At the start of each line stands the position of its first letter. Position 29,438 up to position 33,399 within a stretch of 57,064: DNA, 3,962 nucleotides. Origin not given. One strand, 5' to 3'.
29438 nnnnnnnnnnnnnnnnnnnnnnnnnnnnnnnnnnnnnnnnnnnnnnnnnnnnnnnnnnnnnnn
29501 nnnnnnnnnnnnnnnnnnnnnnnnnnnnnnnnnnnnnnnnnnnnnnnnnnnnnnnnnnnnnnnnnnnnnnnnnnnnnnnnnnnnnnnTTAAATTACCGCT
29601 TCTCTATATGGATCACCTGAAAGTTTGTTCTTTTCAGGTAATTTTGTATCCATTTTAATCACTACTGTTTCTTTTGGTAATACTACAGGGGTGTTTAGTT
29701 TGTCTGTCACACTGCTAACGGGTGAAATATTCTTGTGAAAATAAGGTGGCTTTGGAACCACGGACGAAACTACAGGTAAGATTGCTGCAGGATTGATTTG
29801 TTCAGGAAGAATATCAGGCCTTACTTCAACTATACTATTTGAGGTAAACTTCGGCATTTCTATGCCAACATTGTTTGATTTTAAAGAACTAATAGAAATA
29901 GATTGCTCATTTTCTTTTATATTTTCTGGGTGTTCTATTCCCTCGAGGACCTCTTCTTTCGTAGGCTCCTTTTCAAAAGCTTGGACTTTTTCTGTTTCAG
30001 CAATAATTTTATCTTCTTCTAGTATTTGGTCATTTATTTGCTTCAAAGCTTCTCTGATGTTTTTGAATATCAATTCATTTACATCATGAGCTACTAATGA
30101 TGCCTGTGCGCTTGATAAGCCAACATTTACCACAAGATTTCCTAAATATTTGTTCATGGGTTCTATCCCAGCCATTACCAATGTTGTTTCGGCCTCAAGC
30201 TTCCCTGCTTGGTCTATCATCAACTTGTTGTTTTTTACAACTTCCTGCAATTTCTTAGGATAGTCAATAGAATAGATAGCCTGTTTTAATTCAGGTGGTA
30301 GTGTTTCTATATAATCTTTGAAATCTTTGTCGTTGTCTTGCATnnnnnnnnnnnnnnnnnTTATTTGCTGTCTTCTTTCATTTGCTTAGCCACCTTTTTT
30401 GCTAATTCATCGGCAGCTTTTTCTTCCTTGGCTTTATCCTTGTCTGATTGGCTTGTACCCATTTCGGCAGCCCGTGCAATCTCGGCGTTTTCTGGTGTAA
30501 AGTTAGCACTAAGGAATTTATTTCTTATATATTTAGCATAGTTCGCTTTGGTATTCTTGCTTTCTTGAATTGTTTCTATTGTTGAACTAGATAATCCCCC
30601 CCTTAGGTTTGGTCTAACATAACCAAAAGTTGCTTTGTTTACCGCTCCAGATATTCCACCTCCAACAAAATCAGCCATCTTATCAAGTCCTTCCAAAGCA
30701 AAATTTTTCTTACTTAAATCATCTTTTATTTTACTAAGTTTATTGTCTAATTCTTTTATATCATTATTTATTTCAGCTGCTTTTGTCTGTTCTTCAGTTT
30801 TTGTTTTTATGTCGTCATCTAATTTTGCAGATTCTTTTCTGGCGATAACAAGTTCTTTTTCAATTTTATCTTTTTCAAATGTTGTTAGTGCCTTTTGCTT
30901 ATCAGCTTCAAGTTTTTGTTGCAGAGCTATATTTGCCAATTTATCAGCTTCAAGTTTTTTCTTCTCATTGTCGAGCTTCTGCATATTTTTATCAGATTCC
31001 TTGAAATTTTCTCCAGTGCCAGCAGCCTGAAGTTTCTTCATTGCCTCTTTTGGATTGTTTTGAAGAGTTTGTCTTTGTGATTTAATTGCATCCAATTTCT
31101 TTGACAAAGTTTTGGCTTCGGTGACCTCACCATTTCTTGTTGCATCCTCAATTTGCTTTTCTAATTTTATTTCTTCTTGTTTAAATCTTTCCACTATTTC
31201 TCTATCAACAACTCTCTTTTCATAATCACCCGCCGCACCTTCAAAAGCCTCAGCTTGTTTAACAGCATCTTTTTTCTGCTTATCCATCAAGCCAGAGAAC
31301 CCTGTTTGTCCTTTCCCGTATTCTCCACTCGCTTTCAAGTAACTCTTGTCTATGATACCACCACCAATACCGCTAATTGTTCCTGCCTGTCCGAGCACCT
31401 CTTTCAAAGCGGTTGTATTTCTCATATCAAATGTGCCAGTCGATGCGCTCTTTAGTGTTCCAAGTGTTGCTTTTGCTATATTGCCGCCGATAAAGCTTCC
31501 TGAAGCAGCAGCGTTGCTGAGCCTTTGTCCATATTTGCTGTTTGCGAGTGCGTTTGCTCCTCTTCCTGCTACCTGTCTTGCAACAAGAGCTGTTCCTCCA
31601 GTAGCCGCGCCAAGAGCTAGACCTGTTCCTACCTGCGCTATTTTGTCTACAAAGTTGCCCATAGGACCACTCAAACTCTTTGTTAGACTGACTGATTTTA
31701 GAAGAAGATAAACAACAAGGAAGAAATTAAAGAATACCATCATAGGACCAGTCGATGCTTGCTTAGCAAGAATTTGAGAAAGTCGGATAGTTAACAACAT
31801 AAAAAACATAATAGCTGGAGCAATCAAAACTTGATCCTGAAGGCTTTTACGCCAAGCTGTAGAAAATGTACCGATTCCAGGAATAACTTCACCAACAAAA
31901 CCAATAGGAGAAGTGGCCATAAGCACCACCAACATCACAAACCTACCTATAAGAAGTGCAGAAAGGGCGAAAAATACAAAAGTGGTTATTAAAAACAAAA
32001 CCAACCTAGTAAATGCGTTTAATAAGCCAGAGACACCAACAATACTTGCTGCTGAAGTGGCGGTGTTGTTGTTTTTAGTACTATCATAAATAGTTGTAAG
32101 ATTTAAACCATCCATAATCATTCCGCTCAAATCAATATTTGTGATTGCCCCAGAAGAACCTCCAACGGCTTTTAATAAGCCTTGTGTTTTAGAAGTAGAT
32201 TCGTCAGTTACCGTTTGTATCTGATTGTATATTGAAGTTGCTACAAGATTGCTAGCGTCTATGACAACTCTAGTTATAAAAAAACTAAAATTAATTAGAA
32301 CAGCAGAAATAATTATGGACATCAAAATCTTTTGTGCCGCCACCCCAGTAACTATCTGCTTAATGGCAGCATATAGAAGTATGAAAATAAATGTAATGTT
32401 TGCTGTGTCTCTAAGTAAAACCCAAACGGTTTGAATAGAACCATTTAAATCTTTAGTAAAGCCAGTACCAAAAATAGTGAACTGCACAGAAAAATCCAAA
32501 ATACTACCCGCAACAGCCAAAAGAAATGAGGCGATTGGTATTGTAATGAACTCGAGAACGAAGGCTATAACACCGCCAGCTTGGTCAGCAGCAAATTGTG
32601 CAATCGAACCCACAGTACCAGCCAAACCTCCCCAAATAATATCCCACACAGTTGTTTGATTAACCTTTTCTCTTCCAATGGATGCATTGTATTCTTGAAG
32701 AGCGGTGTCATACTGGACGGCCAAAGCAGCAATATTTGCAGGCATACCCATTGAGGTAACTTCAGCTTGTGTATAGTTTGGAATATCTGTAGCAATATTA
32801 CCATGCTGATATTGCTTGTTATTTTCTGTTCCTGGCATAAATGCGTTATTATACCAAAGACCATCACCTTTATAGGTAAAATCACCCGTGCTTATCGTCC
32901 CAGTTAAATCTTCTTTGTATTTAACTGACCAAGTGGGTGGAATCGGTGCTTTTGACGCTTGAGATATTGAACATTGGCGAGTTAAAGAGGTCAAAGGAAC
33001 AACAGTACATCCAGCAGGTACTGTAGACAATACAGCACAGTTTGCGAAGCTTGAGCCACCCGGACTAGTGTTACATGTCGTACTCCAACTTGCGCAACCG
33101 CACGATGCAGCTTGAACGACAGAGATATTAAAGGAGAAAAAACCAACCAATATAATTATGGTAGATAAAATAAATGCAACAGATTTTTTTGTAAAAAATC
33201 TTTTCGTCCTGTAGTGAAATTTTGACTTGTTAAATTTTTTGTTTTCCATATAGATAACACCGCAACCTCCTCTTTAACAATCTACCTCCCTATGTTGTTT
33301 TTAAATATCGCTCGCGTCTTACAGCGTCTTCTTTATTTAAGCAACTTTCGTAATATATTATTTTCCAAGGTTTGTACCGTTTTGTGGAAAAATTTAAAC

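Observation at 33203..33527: Minimal GIY-YIG nuclease unit bounded by GTAG-core inverted repeats, sitting on the start of the VirB6-like gene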

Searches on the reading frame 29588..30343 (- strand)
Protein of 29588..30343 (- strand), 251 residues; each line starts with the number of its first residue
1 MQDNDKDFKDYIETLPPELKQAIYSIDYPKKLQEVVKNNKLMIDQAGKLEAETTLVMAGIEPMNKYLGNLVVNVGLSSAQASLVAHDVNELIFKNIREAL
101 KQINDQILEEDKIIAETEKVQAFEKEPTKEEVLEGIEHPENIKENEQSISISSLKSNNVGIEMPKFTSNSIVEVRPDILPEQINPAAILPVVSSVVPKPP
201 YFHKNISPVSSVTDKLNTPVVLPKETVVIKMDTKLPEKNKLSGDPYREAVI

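Call 51: find_encoding_contigs(protein=window:29588-30343:-, flank=4500, max_places=10)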
Protein window:29588-30343:- (251 aa): 16 contigs read that carry it; 10 places shown.
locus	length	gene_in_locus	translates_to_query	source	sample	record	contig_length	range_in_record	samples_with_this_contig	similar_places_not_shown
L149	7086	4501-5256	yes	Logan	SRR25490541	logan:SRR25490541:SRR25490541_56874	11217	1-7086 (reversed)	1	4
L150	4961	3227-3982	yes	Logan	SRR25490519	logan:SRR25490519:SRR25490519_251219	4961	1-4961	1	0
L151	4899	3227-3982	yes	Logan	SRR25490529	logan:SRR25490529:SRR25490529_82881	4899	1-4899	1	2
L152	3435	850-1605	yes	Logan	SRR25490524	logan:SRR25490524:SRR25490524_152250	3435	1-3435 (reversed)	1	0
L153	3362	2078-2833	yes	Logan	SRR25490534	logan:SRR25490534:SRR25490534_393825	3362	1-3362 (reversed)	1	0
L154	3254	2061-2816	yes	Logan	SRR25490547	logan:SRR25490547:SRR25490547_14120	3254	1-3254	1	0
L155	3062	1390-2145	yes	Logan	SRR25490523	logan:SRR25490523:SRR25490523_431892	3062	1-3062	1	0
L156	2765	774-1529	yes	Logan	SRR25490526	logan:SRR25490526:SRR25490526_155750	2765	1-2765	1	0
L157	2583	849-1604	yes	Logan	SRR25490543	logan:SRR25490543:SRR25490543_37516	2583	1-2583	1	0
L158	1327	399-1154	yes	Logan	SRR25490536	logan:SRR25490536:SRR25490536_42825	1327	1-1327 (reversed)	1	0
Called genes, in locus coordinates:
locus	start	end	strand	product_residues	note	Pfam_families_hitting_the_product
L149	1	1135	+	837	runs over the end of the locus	-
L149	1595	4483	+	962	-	-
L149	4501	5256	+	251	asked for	-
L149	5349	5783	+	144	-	PF12666:PrgI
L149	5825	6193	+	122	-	PF05635:23S_rRNA_IVP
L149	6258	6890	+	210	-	PF26593:TraC-like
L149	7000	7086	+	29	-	?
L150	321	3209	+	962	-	-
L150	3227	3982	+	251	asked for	-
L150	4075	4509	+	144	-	PF12666:PrgI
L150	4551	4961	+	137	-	?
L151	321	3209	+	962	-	-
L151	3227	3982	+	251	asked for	-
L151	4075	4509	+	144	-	PF12666:PrgI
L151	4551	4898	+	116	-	?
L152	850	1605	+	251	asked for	-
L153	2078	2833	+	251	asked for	-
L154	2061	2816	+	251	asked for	-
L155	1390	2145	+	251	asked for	-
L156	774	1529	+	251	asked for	-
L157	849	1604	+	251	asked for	-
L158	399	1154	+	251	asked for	-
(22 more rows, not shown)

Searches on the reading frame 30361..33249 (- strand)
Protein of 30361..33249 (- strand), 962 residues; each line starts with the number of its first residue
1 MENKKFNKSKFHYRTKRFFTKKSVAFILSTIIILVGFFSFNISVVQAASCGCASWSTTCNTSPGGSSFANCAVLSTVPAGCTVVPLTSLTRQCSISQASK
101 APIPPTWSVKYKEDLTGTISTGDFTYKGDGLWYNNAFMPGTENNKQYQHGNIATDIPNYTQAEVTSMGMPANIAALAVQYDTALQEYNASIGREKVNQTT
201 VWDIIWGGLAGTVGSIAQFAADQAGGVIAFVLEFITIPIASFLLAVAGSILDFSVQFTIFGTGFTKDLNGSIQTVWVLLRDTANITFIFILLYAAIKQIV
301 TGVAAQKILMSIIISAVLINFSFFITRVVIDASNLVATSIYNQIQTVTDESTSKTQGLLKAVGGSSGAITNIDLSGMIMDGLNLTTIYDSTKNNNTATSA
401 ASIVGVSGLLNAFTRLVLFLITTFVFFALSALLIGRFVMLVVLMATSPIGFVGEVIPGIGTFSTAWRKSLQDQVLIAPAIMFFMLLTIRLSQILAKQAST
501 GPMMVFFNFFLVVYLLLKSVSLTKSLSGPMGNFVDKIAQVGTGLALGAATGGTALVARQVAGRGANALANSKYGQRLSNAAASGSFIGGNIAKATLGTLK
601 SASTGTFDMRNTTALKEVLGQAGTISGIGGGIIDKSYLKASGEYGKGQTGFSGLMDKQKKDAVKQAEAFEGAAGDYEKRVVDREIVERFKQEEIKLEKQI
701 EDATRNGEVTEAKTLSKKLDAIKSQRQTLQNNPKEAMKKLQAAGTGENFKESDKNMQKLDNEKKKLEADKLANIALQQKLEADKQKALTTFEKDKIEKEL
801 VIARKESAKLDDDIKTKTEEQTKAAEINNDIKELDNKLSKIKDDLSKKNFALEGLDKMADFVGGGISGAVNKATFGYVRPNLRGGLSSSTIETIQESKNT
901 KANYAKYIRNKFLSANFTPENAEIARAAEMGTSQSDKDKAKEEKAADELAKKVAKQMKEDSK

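Call 12: search_protein_families(library=pfam, proteins=[window:30361-33249:-], max_evalue=0.01)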
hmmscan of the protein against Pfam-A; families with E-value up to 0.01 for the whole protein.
window:30361-33249:- (962 aa): 0 families

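Call 52: find_homologous_proteins(query=window:30361-33249:-, max_evalue=1e-10)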
Query window:30361-33249:- (962 aa): 61 proteins with E <= 1e-10 among 8000 candidates.
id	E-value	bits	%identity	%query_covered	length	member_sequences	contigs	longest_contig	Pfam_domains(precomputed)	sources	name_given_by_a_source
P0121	0.0e+0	2077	100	100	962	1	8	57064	-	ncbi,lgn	-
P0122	4.6e-181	622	42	98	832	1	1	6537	-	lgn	-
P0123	1.8e-173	597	47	74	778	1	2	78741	-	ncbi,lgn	-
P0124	2.4e-171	590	46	79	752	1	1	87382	-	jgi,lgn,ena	-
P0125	4.5e-167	576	41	95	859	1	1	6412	-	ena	-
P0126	8.4e-161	555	45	76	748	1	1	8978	-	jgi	jgi:hypothetical protein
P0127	3.5e-158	546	41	87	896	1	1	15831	-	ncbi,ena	-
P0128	3.0e-149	517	42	78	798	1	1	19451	-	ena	-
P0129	4.7e-147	510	38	87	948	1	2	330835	-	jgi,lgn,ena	-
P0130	4.2e-144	500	38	98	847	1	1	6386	-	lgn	-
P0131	1.5e-141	491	41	77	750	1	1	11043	-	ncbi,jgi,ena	ncbi:MAG: hypothetical protein ABIF22_00460 [bacterium]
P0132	8.4e-140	486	40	86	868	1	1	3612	-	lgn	-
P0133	4.4e-127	444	39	79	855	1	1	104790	-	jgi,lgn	jgi:hypothetical protein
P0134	2.2e-126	441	37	77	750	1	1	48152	-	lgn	-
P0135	3.6e-124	434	40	76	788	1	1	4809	-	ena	-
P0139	1.4e-112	396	38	60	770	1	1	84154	-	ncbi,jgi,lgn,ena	ncbi:MAG: hypothetical protein WC933_01470 [Candidatus Paceibacterota bacterium]|jgi:hypothetical pr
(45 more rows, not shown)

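Call 54: find_encoding_contigs(protein=P0139, flank=1200, max_places=3)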
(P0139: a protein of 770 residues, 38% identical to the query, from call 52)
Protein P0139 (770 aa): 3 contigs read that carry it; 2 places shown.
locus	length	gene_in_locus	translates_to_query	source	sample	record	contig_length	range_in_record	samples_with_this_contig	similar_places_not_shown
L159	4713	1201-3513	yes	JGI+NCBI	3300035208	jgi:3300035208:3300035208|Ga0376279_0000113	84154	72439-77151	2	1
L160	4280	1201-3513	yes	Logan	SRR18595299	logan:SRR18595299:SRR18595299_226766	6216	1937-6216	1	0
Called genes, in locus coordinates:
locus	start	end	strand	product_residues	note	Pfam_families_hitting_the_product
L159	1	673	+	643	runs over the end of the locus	-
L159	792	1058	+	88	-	PF01541:GIY-YIG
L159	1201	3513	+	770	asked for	-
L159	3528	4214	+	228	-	-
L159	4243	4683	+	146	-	PF12666:PrgI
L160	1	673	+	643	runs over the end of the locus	-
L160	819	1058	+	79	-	PF01541:GIY-YIG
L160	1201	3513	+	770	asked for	-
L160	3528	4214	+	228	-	-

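Call 55: find_encoding_contigs(protein=P0124, flank=1200, max_places=3)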
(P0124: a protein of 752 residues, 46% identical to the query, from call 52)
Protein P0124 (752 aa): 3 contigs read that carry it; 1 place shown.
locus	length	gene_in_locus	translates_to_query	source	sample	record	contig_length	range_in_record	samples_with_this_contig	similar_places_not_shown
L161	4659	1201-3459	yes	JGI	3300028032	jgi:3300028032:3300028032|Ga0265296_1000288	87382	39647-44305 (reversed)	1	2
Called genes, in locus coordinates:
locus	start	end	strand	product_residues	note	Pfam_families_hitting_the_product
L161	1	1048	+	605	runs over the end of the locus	-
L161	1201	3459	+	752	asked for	-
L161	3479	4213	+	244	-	-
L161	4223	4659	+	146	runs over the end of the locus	PF12666:PrgI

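Call 56: find_encoding_contigs(protein=P0123, flank=1200, max_places=3)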
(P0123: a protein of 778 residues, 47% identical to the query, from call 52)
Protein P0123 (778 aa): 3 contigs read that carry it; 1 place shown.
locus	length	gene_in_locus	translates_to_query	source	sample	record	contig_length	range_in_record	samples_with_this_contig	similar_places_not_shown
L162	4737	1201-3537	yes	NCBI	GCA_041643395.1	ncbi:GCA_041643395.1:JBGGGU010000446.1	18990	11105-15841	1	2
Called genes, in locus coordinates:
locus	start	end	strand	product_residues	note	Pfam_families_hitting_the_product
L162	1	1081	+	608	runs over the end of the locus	-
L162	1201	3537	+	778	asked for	-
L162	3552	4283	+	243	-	-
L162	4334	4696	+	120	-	PF05635:23S_rRNA_IVP, PF22296:bAvd (weak)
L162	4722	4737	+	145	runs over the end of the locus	PF12666:PrgI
